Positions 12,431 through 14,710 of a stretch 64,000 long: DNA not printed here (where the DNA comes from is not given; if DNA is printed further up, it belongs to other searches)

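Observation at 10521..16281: Gabija-like OLD nuclease and UvrD helicase pair followed by a Ser/Thr kinase with an unknown C-terminal domain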

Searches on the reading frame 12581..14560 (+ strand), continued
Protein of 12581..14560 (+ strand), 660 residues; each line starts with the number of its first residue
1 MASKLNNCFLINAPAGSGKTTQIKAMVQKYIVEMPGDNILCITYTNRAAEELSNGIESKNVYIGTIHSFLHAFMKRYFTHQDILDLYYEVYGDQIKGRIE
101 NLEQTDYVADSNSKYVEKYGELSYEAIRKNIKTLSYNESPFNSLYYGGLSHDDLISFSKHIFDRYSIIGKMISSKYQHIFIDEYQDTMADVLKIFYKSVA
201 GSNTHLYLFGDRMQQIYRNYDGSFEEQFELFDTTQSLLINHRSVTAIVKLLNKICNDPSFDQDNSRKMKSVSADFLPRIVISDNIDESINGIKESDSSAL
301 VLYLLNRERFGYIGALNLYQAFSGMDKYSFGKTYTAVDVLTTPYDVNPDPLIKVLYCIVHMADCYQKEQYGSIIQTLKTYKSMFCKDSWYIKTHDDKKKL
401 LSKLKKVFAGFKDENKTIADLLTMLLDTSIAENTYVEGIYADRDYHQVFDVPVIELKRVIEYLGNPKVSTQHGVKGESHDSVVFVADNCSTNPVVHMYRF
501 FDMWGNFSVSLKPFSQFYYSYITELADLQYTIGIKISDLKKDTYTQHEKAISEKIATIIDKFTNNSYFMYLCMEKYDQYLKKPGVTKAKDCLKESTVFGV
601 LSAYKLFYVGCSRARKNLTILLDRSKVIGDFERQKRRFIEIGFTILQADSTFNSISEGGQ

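Call 84: find_encoding_contigs(protein=P0128, flank=4000, max_places=3)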
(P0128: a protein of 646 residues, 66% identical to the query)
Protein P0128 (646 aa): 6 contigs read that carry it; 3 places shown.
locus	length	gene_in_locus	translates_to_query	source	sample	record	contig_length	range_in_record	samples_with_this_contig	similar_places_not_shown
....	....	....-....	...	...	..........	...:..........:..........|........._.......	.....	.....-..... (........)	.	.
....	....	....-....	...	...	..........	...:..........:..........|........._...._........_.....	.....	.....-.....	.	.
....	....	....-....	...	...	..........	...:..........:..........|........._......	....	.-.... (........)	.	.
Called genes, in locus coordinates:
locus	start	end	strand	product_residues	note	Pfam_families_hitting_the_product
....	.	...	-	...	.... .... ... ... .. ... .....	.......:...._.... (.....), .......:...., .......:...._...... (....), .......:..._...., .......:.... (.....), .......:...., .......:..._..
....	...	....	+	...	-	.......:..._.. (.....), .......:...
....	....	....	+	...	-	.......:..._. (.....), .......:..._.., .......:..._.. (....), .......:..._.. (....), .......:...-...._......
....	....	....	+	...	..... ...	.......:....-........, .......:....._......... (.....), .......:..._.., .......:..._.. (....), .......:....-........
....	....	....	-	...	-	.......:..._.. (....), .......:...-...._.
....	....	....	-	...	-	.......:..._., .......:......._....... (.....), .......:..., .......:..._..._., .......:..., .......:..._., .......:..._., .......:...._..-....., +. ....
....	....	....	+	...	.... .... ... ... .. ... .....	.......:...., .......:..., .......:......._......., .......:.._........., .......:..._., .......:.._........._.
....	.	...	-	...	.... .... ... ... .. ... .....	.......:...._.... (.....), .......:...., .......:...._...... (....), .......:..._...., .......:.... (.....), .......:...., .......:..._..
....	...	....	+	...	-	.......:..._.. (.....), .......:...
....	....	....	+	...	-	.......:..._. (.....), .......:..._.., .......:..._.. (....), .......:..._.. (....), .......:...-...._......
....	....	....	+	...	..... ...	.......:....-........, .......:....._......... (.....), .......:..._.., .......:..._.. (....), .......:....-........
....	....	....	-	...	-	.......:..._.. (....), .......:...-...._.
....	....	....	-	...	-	?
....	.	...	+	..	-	?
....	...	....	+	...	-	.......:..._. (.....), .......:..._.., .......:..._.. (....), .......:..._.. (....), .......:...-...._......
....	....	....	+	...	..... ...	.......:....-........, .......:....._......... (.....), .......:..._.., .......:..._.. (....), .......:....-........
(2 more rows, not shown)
